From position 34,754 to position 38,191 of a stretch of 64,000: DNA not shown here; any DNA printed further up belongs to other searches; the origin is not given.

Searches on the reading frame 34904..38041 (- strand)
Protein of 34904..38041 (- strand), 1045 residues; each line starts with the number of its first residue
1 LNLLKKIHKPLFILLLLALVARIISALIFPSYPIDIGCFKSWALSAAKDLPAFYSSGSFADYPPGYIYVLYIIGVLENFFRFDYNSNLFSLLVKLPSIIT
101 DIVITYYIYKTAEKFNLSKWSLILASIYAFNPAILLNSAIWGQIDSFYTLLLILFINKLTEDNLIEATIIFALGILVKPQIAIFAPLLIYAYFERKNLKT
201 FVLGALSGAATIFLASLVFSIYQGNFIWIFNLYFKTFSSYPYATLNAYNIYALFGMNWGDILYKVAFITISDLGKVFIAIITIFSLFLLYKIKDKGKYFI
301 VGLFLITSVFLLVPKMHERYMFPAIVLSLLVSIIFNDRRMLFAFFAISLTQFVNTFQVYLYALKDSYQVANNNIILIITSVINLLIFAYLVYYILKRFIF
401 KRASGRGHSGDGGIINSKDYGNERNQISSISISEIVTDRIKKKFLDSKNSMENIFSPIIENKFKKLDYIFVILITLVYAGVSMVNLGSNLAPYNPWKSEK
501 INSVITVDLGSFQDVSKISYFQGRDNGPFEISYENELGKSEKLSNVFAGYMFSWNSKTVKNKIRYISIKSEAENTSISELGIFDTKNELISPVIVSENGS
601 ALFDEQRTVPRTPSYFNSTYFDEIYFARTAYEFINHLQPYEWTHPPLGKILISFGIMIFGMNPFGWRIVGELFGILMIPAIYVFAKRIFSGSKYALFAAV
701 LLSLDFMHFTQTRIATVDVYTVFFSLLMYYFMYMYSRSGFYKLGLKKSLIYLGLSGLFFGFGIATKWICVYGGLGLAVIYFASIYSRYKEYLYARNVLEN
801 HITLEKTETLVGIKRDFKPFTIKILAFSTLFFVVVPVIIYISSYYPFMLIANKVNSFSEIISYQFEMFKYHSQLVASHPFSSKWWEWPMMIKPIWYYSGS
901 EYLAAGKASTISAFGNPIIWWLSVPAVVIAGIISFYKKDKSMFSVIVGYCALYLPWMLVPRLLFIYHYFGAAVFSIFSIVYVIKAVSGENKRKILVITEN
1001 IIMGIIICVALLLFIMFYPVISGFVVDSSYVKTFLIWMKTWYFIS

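Call 45: search_protein_families(library=ncbifam, proteins=[window:34904-38041:-], max_evalue=1e-10)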
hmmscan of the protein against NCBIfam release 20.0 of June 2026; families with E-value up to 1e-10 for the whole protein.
window:34904-38041:- (1045 aa): 1 family
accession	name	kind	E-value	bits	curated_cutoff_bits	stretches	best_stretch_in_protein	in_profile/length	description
NF058602.1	PrMnsylTfPmt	equivalog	6.9e-25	87.8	800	1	643-1041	98-529/530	protein O-mannosyltransferase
